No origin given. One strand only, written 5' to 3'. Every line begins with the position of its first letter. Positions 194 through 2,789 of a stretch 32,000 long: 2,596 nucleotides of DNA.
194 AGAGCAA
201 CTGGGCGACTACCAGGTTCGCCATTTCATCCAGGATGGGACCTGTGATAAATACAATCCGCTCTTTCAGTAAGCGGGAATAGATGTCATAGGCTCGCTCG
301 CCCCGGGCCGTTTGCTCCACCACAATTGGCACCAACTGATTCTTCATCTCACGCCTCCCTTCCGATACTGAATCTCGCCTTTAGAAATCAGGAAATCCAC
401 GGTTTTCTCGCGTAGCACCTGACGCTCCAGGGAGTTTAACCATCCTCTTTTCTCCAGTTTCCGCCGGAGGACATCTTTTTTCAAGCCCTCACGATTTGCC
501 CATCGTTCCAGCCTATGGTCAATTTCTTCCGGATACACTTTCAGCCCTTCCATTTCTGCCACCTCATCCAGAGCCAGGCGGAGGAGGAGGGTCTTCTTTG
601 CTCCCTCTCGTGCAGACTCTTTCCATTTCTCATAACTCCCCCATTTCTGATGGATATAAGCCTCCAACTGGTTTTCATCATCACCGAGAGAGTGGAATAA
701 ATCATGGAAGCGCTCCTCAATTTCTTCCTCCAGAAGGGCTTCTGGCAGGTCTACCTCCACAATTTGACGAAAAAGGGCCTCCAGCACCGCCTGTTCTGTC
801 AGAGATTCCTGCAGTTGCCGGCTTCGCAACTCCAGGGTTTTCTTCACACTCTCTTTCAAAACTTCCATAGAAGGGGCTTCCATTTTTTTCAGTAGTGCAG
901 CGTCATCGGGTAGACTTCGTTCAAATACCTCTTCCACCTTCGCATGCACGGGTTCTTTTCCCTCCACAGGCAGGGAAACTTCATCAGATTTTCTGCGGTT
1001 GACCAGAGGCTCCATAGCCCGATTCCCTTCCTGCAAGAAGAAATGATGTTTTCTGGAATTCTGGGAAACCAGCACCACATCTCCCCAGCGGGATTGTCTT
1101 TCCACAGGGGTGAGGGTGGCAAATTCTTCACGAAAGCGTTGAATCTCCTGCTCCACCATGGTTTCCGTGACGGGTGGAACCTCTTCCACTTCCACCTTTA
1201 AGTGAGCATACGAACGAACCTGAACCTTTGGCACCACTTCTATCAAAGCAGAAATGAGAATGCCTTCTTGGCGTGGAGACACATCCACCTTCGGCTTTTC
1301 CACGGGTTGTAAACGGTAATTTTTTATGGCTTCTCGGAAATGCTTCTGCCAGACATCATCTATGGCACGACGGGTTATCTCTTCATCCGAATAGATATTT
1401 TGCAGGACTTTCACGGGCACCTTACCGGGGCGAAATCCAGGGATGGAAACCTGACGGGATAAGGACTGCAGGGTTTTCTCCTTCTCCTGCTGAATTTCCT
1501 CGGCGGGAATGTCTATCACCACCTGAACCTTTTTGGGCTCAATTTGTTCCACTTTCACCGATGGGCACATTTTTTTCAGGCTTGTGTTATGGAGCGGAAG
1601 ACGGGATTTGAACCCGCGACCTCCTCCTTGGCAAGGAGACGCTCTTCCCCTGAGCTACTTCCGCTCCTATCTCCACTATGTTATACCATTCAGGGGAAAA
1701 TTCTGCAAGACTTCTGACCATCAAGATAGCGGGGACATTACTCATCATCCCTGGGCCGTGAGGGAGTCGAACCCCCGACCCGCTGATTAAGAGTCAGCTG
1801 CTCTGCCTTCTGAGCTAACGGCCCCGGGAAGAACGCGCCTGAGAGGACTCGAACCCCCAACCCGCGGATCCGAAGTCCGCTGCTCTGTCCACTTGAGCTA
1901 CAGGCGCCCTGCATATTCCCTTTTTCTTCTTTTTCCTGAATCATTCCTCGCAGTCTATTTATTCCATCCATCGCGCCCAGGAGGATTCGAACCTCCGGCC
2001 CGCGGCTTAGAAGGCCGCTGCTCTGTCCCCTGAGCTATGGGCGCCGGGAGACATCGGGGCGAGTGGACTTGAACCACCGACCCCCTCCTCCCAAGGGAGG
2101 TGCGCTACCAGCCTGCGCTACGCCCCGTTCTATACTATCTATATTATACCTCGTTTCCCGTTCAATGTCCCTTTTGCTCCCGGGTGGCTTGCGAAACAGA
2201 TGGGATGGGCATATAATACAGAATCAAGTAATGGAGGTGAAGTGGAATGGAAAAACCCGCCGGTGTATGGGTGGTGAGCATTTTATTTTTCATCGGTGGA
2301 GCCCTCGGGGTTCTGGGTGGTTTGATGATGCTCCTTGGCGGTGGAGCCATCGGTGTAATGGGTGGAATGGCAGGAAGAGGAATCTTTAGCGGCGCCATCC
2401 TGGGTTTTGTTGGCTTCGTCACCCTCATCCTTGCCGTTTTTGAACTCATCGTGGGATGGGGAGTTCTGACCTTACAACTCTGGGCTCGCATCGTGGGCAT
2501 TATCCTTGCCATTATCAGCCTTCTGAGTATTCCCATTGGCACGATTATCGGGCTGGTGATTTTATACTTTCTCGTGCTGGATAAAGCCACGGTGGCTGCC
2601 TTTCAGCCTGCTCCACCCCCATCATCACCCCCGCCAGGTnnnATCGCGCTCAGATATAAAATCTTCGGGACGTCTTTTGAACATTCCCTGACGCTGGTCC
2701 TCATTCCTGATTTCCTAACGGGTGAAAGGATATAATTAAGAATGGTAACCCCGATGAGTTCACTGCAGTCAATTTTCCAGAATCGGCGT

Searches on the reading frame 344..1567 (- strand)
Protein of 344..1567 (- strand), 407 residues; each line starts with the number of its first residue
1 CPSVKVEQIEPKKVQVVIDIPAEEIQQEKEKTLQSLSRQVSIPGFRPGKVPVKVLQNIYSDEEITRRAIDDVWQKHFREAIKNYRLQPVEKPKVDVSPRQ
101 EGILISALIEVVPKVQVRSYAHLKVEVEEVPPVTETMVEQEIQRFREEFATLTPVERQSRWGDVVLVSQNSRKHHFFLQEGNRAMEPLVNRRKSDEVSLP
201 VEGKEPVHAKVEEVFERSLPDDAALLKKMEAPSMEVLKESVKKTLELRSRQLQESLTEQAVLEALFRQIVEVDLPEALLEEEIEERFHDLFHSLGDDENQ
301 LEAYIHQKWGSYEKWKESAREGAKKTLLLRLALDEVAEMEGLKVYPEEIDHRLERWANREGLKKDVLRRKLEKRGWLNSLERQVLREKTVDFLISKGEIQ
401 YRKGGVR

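Call 13: search_protein_families(library=pfam, proteins=[window:344-1567:-], max_evalue=0.01)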
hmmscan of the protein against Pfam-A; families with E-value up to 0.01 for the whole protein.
window:344-1567:- (407 aa): 2 families
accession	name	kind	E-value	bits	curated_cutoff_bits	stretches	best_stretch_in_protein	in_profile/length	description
PF05697.18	Trigger_N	-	9.8e-32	110.7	22.2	1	3-144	2-143/144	Bacterial trigger factor protein (TF)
PF05698.19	Trigger_C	-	7.3e-25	88.3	22.7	1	233-394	1-161/162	Bacterial trigger factor protein (TF) C-terminus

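Call 54: list_cluster_members(proteins=[window:344-1567:-, window:7346-10510:+, window:24444-26396:-, window:2742-3803:+, window:13360-15381:+, window:10780-11265:+])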
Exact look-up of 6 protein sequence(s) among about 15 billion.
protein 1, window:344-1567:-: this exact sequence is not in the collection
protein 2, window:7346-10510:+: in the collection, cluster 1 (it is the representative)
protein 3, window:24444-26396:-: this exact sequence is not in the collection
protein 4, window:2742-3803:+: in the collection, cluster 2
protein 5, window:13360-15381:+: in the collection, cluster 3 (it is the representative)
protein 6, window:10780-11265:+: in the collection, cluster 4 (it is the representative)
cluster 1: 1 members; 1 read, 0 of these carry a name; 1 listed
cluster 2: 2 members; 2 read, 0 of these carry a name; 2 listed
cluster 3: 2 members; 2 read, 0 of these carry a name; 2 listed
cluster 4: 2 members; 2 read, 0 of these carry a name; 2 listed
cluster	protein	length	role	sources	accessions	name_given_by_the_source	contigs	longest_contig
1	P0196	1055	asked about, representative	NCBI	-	-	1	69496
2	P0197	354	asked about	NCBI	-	-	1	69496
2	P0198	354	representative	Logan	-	-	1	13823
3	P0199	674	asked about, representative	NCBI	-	-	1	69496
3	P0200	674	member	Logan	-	-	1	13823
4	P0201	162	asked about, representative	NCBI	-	-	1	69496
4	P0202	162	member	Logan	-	-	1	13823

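Call 65: find_homologous_proteins(query=window:344-1567:-, max_evalue=1e-30)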
Query window:344-1567:- (407 aa): 54 proteins with E <= 1e-30 among 8000 candidates.
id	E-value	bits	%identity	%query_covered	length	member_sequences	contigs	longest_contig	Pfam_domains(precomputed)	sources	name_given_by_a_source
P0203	1.1e-256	869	100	100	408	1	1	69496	PF05697.19,PF05698.20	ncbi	-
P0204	4.7e-230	782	90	100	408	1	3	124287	PF05697.19,PF05698.20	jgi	-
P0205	1.9e-36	144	26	98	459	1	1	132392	PF00254.35,PF05697.19,PF05698.20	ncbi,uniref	ncbi:trigger factor [Saccharopolyspora halophila]|uniref:Trigger factor n=1 Tax=Saccharopolyspora ha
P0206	8.5e-35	139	27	98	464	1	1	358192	PF00254.35,PF05697.19,PF05698.20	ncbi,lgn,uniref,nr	ncbi:trigger factor [Nocardia sp. 2]|uniref:Trigger factor n=1 Tax=Nocardia acididurans TaxID=280228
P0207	1.1e-33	135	27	98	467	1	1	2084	PF00254.35,PF05697.19,PF05698.20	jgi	jgi:trigger factor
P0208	1.3e-33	135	26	95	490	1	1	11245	PF00254.35,PF05697.19,PF05698.20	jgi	jgi:trigger factor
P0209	2.0e-33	134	28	98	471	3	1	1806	PF05697.19,PF05698.20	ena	-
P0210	2.5e-33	134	26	98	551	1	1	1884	PF00254.35,PF05697.19,PF05698.20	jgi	jgi:trigger factor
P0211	2.6e-33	134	29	98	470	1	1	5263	PF05697.19,PF05698.20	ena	-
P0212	2.6e-33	134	27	99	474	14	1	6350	PF00254.35,PF05697.19,PF05698.20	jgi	jgi:trigger factor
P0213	3.2e-33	134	26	99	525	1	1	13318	PF05697.19,PF05698.20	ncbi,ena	-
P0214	3.4e-33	134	26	98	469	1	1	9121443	PF00254.35,PF05697.19,PF05698.20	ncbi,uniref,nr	ncbi:trigger factor [Amycolatopsis albispora]|uniref:Trigger factor n=1 Tax=Amycolatopsis albispora 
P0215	4.1e-33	133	25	98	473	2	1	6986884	PF00254.35,PF05697.19,PF05698.20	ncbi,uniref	ncbi:trigger factor [Nocardia asteroides]|uniref:trigger factor n=1 Tax=Nocardia asteroides TaxID=18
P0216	6.9e-33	133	27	99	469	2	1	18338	PF05697.19,PF05698.20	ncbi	-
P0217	8.2e-33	132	25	98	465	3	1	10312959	PF00254.35,PF05697.19,PF05698.20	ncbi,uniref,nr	ncbi:trigger factor [Amycolatopsis sp. YIM 10]|uniref:trigger factor n=1 Tax=Amycolatopsis sp. YIM 1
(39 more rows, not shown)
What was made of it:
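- Tried and rejected: Apart from a 90%-identical metagenome copy, the best named hits are 25-29% identical (call 65).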

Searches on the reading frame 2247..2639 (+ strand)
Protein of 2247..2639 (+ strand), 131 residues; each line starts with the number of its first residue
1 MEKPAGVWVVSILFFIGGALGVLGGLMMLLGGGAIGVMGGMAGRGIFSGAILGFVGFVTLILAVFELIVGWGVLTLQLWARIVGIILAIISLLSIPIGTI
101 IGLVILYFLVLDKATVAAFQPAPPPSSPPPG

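Call 52: search_protein_families(library=pfam, proteins=[window:2247-2639:+], max_evalue=0.01)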
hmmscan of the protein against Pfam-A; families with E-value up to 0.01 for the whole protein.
window:2247-2639:+ (131 aa): 1 family
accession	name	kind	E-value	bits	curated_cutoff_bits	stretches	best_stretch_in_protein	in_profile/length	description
PF23636.1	DUF7144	-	0.0016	19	27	1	7-93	2-83/115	Domain of unknown function (DUF7144)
